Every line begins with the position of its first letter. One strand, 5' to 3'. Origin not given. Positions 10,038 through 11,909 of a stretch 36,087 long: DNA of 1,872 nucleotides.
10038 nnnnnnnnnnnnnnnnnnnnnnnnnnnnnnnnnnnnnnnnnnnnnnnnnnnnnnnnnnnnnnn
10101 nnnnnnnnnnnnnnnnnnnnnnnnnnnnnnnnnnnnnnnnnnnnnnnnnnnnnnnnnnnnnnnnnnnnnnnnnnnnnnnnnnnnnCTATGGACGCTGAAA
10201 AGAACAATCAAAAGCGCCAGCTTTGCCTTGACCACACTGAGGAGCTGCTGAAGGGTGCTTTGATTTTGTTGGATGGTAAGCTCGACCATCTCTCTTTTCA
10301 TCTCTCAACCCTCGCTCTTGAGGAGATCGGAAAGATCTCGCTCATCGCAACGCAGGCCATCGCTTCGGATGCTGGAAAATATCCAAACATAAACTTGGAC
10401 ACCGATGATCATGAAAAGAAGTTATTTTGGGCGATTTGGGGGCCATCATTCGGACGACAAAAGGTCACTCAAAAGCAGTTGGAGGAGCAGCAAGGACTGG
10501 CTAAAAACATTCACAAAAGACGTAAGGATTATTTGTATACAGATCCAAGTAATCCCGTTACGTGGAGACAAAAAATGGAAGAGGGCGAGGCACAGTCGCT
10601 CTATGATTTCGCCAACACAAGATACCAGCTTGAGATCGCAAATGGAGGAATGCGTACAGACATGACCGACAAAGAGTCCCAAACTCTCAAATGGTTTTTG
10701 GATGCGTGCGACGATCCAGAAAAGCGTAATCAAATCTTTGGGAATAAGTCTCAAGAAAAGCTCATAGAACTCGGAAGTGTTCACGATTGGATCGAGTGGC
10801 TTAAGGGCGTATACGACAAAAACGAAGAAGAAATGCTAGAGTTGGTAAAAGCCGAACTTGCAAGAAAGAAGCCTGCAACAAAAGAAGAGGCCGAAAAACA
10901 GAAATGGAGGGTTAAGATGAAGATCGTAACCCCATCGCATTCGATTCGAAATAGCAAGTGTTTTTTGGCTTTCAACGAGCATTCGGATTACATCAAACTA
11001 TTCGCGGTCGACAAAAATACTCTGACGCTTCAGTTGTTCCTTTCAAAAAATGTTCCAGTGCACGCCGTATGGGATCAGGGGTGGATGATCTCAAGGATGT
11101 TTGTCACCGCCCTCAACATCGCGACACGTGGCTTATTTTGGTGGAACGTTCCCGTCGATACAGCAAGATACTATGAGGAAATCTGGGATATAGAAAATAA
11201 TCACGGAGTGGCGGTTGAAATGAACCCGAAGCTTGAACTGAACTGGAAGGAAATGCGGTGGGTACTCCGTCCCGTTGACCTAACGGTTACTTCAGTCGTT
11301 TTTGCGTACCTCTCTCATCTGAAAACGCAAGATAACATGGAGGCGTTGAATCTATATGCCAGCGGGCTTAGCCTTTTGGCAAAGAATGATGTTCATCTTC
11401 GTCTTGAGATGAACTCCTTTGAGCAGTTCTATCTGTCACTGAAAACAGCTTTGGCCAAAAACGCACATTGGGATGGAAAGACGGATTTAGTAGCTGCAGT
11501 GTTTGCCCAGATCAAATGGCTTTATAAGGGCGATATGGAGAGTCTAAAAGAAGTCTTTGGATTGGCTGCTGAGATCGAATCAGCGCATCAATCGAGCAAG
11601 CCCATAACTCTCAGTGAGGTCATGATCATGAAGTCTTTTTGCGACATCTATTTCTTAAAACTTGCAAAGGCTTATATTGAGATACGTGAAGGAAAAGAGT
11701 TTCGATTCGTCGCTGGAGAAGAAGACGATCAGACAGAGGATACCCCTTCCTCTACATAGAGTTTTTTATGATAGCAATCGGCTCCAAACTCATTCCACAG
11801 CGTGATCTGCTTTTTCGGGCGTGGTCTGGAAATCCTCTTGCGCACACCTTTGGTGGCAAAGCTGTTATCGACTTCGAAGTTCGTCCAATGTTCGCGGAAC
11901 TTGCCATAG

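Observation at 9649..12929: Four-gene cassette pairing an AbiV-like HEPN protein with a VRR-NUC nuclease: candidate undescribed anti-phage system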

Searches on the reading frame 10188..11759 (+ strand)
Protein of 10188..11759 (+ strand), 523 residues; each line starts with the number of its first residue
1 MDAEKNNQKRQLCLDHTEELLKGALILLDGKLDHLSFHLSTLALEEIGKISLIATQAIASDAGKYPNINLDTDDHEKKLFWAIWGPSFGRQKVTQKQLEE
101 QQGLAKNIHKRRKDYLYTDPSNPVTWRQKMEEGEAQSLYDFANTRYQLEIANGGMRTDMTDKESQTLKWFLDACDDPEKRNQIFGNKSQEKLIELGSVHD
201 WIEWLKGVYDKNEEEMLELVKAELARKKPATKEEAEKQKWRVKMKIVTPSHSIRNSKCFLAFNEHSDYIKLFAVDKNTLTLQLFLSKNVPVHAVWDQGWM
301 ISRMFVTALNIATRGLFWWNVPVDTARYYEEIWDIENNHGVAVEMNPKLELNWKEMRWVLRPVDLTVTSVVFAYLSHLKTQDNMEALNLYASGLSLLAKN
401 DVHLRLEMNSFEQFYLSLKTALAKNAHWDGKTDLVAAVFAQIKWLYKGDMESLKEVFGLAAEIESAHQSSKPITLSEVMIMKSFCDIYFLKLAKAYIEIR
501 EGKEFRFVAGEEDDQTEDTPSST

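Call 4: search_protein_families(library=pfam, proteins=[window:10188-11759:+], max_evalue=1)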
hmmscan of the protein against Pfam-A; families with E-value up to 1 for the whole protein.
window:10188-11759:+ (523 aa): 1 family
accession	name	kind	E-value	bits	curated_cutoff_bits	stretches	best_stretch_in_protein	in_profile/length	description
PF18728.6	HEPN_AbiV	-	7e-12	46.2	27.1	1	10-127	6-132/155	AbiV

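Call 5: search_protein_families(library=padloc, proteins=[window:10188-11759:+], max_evalue=1)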
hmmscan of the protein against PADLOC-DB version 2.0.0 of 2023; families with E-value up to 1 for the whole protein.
window:10188-11759:+ (523 aa): 1 family
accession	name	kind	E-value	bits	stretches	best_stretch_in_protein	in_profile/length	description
PDLC02353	AbiV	-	0.00065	17.5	1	9-60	26-77/196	AbiV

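Call 6: search_protein_families(library=ncbifam, proteins=[window:10188-11759:+], max_evalue=1)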
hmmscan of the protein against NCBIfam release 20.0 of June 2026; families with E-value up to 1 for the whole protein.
window:10188-11759:+ (523 aa): 1 family
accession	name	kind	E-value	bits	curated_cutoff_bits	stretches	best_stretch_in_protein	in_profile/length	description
TIGR04498.1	AbiV_defense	subfamily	5.2e-12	46.3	27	1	10-123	3-120/143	AbiV family abortive infection protein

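Call 12: find_homologous_proteins(query=window:10188-11759:+)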
Query window:10188-11759:+ (523 aa): 106 proteins with E <= 0.001 among 8000 candidates.
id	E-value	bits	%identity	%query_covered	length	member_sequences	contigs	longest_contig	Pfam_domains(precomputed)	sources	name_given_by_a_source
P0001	0.0e+0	1190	100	100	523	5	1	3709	PF18728.7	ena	-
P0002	1.6e-203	695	59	99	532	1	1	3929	PF18728.7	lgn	-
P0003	2.6e-193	662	58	98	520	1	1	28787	PF18728.7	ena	-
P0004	4.2e-189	648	56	96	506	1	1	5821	PF18728.7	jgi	-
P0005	7.1e-175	601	52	100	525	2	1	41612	PF18728.7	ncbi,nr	ncbi:MAG: AbiV family abortive infection protein [Patescibacteria group bacterium]|nr:AbiV family ab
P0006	2.9e-166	572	50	97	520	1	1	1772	PF18728.7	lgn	-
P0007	7.3e-160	551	48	99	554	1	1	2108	PF18728.7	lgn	-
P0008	3.2e-159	549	50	98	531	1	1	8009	PF18728.7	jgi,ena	-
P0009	4.3e-156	539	47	98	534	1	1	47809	PF18728.7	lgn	-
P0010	1.2e-147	511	46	97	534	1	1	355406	PF18728.7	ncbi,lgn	-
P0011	1.7e-144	501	44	99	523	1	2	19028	PF18728.7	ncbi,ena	-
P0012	1.8e-144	501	46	97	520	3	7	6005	PF18728.7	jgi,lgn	jgi:AbiV family abortive infection protein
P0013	2.7e-144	500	47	98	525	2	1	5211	PF18728.7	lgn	-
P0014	1.6e-142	494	43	98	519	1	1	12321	PF18728.7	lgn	-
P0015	9.3e-141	488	44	99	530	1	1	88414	PF18728.7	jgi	jgi:AbiV family abortive infection protein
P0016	1.3e-137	478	44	99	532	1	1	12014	PF18728.7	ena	-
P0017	1.2e-133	465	44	97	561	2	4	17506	PF18728.7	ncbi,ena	-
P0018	1.6e-133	464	43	99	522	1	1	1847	PF18728.7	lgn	-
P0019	1.8e-131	458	43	95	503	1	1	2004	PF18728.7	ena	-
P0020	5.8e-131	456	43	97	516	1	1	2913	PF18728.7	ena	-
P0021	1.7e-126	441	45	95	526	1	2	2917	PF18728.7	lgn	-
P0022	3.0e-125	437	44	92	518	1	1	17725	PF18728.7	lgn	-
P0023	2.7e-123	431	41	97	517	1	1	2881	PF18728.7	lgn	-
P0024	3.8e-120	420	42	95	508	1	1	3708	PF18728.7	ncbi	ncbi:MAG: AbiV family abortive infection protein [Nitrosotalea sp.]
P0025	1.4e-118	415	42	93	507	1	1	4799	PF18728.7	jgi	-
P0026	6.3e-115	403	42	95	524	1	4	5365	PF18728.7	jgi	jgi:AbiV family abortive infection protein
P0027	4.2e-112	394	40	93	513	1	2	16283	PF18728.7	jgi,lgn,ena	-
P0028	3.7e-110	387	40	96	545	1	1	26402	PF18728.7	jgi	jgi:AbiV family abortive infection protein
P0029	5.0e-109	384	43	93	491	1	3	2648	PF18728.7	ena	-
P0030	1.1e-108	382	41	95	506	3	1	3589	PF18728.7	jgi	jgi:AbiV family abortive infection protein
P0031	1.8e-108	382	41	94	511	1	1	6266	PF18728.7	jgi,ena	-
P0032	3.2e-108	381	41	94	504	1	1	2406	PF18728.7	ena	-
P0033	4.1e-108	381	39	94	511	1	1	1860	PF18728.7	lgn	-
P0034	2.5e-106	375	38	94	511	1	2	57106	PF18728.7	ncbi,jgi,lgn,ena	jgi:AbiV family abortive infection protein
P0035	7.4e-106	373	39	92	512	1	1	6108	PF18728.7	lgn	-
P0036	1.3e-104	369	40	92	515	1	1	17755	PF18728.7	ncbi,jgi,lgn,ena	-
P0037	2.4e-103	365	39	95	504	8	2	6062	PF18728.7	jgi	jgi:AbiV family abortive infection protein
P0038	1.4e-102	362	40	93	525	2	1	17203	PF18728.7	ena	-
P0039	1.8e-102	362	39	94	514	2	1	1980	PF18728.7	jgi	jgi:AbiV family abortive infection protein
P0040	2.3e-102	362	39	93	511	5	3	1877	PF18728.7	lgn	-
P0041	2.6e-102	361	40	95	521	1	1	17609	PF18728.7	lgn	-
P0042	5.3e-101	357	39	95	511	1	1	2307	PF18728.7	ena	-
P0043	1.2e-98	349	37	94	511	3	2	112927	PF18728.7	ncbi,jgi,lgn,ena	-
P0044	4.1e-98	348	39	92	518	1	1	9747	PF18728.7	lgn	-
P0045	6.0e-98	347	36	98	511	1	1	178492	PF18728.7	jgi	jgi:AbiV family abortive infection protein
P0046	2.4e-97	345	36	97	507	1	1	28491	PF18728.7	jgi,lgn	-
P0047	3.6e-97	344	37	93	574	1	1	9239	PF18728.7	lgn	-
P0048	4.4e-97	344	39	93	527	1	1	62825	PF18728.7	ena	-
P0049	2.3e-96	342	37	93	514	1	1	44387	PF18728.7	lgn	-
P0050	1.1e-95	340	36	98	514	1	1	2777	PF18728.7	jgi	jgi:AbiV family abortive infection protein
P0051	1.1e-95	340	39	95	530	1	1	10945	PF18728.7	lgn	-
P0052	1.3e-95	339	38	94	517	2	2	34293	PF18728.7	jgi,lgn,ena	-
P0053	2.8e-95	338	38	93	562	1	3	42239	PF18728.7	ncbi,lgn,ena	-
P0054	2.7e-94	335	36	93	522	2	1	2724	PF18728.7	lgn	-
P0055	3.0e-94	335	37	94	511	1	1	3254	PF18728.7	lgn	-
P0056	3.3e-94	335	39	93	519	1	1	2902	PF18728.7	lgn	-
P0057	3.3e-94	335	38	94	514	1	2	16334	PF18728.7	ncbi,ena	-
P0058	1.6e-93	332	36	94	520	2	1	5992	PF18728.7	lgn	-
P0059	2.5e-93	332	38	93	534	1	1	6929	PF18728.7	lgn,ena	-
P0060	4.3e-93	331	35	99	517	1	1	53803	PF18728.7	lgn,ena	-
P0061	6.7e-93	330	34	98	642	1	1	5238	PF18728.7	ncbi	ncbi:MAG: AbiV family abortive infection protein [Parafilimonas sp.]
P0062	1.1e-91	326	38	96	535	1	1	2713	PF18728.7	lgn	-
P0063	2.8e-91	325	38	93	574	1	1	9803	PF18728.7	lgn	-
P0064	3.8e-91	325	38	94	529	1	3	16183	PF18728.7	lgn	-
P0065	4.2e-91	324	38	95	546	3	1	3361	PF18728.7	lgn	-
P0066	4.4e-91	324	37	92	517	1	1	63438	PF18728.7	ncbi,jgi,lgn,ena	ncbi:MAG: AbiV family abortive infection protein [Minisyncoccia bacterium]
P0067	9.4e-91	323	38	95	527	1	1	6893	PF18728.7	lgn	-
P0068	6.3e-90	321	38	95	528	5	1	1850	PF18728.7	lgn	-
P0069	2.2e-89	319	38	94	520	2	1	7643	PF18728.7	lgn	-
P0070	3.3e-89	318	36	95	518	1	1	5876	PF18728.7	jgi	jgi:AbiV family abortive infection protein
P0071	3.4e-89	318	38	92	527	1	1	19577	PF18728.7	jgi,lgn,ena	-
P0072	4.4e-89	318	39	84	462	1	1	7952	PF18728.7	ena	-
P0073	7.2e-89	317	36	93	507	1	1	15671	PF18728.7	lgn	-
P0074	8.7e-88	314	34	97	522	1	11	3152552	PF18728.7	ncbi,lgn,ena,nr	ncbi:MAG: AbiV family abortive infection protein [Chitinophagales bacterium]|nr:AbiV family abortive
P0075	1.5e-87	313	36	93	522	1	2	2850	PF18728.7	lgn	-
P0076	4.8e-86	308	38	91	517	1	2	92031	PF18728.7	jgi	jgi:AbiV family abortive infection protein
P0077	1.5e-85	306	36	92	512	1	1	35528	PF18728.7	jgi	jgi:AbiV family abortive infection protein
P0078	4.4e-85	305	36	93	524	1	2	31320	PF18728.7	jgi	jgi:AbiV family abortive infection protein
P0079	9.4e-85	303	34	97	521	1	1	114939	PF18728.7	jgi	jgi:AbiV family abortive infection protein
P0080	7.6e-84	300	35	98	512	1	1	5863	PF18728.7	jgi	-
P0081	1.1e-82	297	35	93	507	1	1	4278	PF18728.7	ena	-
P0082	1.3e-82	296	35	91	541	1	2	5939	PF18728.7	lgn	-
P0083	1.1e-81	293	35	93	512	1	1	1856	PF18728.7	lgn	-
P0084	5.3e-81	291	34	99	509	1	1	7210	PF18728.7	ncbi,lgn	-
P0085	1.3e-80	290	50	50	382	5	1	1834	PF18728.7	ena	-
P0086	4.6e-79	285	45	59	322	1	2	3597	PF18728.7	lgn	-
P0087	2.3e-77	279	34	93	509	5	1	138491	PF18728.7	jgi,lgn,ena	-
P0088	1.1e-76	277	36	78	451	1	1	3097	PF18728.7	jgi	jgi:AbiV family abortive infection protein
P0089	3.2e-76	275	39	70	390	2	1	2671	PF18728.7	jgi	jgi:AbiV family abortive infection protein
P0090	1.3e-74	270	33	93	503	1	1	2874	PF18728.7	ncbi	-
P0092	1.7e-72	263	33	92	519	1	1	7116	PF18728.7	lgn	-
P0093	1.9e-72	263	32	93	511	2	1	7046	PF18728.7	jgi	-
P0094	4.4e-71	258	41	58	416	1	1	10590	PF18728.7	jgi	jgi:AbiV family abortive infection protein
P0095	1.4e-68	250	34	95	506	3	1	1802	PF18728.7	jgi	jgi:AbiV family abortive infection protein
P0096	8.9e-68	247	38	70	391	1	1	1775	PF18728.7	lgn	-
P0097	6.0e-66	241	37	67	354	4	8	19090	PF18728.7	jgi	jgi:AbiV family abortive infection protein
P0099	1.6e-62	230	32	95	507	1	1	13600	PF18728.7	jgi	jgi:AbiV family abortive infection protein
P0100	1.8e-61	227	32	91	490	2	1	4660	PF18728.7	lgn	-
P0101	1.0e-59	221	31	91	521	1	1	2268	PF18728.7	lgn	-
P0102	2.1e-53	200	29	96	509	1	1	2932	PF18728.7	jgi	-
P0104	1.1e-52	198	38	57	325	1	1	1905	PF18728.7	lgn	-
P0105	1.8e-52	197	32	82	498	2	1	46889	PF18728.7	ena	-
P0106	6.6e-48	182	28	91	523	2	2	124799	PF18728.7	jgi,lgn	jgi:AbiV family abortive infection protein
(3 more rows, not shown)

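Call 14: find_related_loci(query=A1, collection=genome_contigs, flank=8000)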
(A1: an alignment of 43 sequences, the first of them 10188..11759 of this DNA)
Query A1 (523 aa) in genome_contigs; peptide patterns used: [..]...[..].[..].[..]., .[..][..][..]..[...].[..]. (x = any residue, [..] = any of these).
133 stretches matched a pattern; 107 encode a relative of the query (tblastn E <= 1e-3); the best 80 are kept; 80 distinct loci.
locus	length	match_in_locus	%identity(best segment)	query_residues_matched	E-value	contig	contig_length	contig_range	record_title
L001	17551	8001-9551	52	2-522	0e+0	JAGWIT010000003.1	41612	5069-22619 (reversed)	MAG: Patescibacteria group bacterium isolate REEB120 contig-150_906, whole genome shotgun sequence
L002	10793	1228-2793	45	2-520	2e-151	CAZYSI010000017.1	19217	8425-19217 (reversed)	MAG TPA_asm: uncultured Candidatus Saccharibacteria bacterium isolate binchicken_co326_102 genome assembly, contig: NODE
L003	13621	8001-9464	42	10-498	1e-122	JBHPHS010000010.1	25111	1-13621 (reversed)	Patescibacteria group bacterium isolate SAG AM-312-A20 AM-312-A20_NODE_10, whole genome shotgun sequence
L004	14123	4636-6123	41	10-506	2e-116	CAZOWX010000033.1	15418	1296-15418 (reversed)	MAG TPA_asm: uncultured Pseudomonadales bacterium isolate SRP286056_co2_574 genome assembly, contig: NODE_6119_length_15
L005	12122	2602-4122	39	1-504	8e-114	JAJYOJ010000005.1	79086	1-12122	MAG: bacterium isolate DBS2-5.bin32 NODE_167_length_79086_cov_4.966350, whole genome shotgun sequence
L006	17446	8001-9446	40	10-493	5e-113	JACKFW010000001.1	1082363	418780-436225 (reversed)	MAG: Pseudomonadales bacterium isolate HK-STAS-PATE-15 HK-STAS-PATE-15_1, whole genome shotgun sequence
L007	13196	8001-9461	40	8-488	3e-109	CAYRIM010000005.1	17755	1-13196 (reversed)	MAG TPA_asm: uncultured Candidatus Saccharibacteria bacterium isolate binchicken_co256_359 genome assembly, contig: NODE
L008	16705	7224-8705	39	10-496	6e-109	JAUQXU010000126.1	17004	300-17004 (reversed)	MAG: Candidatus Brocadia sp. isolate BIN37 contig_81408, whole genome shotgun sequence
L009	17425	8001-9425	40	13-490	6e-107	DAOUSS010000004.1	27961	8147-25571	MAG TPA_asm: Candidatus Stahlbacteria bacterium isolate CSMAG_552 CSMAG_552_k127_63847_length_27961_cov_10.0000, whole g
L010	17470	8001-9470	37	5-497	2e-101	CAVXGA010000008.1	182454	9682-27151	MAG: uncultured Bacteroidales bacterium isolate MFD02416.bin.2.9 genome assembly, contig: contig_22510, whole genome sho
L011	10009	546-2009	37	5-493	2e-101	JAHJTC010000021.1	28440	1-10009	MAG: Bacteroidetes bacterium isolate OS_PC_MetaG.mb.37 OS_PC_MetaG.mb.37_k141_674578, whole genome shotgun sequence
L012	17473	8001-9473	39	8-497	2e-99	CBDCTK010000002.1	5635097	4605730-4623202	MAG: Candidatus Poribacteria bacterium isolate 5e1f03a3-4ce1-415a-a4c9-4ecbe52226bd genome assembly, contig: contig_2, w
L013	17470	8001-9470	38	4-494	1e-98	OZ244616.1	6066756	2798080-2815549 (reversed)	MAG: Candidatus Poribacteria bacterium isolate e5250d40-67f0-410b-965f-0d198546f1b0 genome assembly, chromosome: 1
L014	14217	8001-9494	39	10-498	2e-98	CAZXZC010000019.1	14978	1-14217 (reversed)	MAG TPA_asm: uncultured Candidatus Saccharibacteria bacterium isolate SRP189682_co2_51 genome assembly, contig: NODE_658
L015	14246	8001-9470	37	4-493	6e-98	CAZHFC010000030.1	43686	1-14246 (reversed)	MAG TPA_asm: uncultured Bacteroidales bacterium isolate SRP241341_co1_62 genome assembly, contig: NODE_1044_length_43686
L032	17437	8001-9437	37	10-489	1e-91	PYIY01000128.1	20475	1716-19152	MAG: Candidatus Poribacteria bacterium isolate PCPOR4 Ga0207198_1128, whole genome shotgun sequence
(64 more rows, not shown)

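Call 18: find_encoding_contigs(protein=P0003, flank=8000, max_places=3)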
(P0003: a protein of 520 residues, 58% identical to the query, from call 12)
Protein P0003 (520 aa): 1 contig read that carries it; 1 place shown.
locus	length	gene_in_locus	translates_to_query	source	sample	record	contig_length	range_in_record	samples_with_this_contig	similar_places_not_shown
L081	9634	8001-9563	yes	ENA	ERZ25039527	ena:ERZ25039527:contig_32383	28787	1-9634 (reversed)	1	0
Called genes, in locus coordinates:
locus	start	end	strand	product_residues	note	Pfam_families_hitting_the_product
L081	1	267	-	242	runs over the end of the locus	-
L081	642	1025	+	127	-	PF12161:HsdM_N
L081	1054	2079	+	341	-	PF02384:N6_Mtase, PF01170:UPF0020 (faint)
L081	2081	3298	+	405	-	PF01420:Methylase_S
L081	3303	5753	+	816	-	PF04851:ResIII, PF00270:DEAD (weak), PF18766:SWI2_SNF2, PF00271:Helicase_C (weak), PF08463:EcoEI_R_C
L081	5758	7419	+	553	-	PF01844:HNH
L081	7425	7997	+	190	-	-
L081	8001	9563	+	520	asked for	PF18728:HEPN_AbiV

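Call 19: find_encoding_contigs(protein=P0004, flank=8000, max_places=3)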
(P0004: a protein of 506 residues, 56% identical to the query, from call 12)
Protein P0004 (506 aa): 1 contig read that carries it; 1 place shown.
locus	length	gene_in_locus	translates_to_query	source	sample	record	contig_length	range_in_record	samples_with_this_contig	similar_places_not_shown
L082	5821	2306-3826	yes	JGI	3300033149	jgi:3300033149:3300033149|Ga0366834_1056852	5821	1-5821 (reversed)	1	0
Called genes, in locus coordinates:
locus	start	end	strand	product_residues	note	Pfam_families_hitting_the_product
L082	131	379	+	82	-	-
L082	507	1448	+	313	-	PF01555:N6_N4_Mtase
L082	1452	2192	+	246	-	-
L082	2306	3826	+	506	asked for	PF18728:HEPN_AbiV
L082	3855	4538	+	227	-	-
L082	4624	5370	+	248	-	-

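Call 20: find_encoding_contigs(protein=P0002, flank=8000, max_places=3)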
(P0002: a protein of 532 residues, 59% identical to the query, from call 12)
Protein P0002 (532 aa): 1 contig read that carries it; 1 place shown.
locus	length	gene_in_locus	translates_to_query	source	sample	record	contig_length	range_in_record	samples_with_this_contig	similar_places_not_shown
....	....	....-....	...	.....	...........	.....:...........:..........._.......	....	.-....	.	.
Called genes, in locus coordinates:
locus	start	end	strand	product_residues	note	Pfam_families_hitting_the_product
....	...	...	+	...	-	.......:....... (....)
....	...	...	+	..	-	-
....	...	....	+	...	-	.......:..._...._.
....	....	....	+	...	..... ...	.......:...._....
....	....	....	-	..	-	-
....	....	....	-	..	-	?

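Call 47: search_solved_structures(query=A1, max_evalue=1, show_alignments=2)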
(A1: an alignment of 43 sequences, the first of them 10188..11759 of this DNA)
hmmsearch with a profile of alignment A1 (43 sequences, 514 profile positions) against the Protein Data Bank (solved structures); distinct sequences matched with E-value up to 1: 0.

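Call 52: search_protein_families(library=pfam, proteins=[L081:7425-7997:+, L082:1452-2192:+, L082:3855-4538:+], max_evalue=0.1)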
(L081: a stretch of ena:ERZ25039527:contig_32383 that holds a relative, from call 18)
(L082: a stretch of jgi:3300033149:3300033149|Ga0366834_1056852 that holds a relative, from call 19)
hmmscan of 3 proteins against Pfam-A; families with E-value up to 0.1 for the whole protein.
L081:7425-7997:+ (190 aa): 2 families
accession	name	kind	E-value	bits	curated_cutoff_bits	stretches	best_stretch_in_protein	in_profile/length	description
PF05997.17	Nop52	-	0.042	13.9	27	0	33-63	4-34/259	Nucleolar protein,Nop52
PF07380.17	Pneumo_M2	-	0.051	14.2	27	0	70-112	34-75/89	Pneumovirus M2 protein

L082:1452-2192:+ (246 aa): 2 families
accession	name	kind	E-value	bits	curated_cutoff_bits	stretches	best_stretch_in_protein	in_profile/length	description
PF16095.11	COR-A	-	0.025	14.9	35.3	1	126-201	15-90/143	C-terminal of Roc, COR-A domain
PF13020.12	NOV_C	-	0.042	14.4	22.1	0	119-165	30-76/91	Protein NO VEIN, C-terminal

L082:3855-4538:+ (227 aa): 0 families

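Call 53: predict_structure(alignment_id=A1)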
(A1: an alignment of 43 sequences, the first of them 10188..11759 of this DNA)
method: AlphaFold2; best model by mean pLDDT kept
length: 523 residues; sequences in the alignment: 43
mean_pLDDT: 89.8   pTM: 0.71
mean pLDDT of the five models: 89.8, 89.2, 89.3, 86.8, 86.5
residues with pLDDT >= 90: 360; 70-90: 137; 50-70: 12; < 50: 14
segments of 3 or more residues with pLDDT < 50: 510-523
pLDDT, mean of each block of 10 residues (from residue 1): 86 98 98 97 97 83 64 92 88 89 95 91 91 96 95 83 87 89 92 92 95 92 89 93 95 87 92 94 94 93 97 94 78 88 76 84 93 96 96 95 91 98 96 95 90 94 93 93 97 95 79 43 38
secondary structure, 60 per line:
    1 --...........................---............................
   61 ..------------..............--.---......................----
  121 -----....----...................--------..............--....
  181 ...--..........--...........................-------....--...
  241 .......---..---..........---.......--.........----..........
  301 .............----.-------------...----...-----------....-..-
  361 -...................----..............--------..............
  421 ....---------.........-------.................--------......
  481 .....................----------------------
elements in order: H3-29 H33-62 H75-87 H95-116 H126-129 H134-152 H161-174 H177-183 H186-195 H198-224 H232-235 E238-247 H256-265 E269-275 E278-286 H291-313 E332-334 E339-341 H353-356 H362-380 H385-398 H407-424 H434-442 H450-466 H475-501
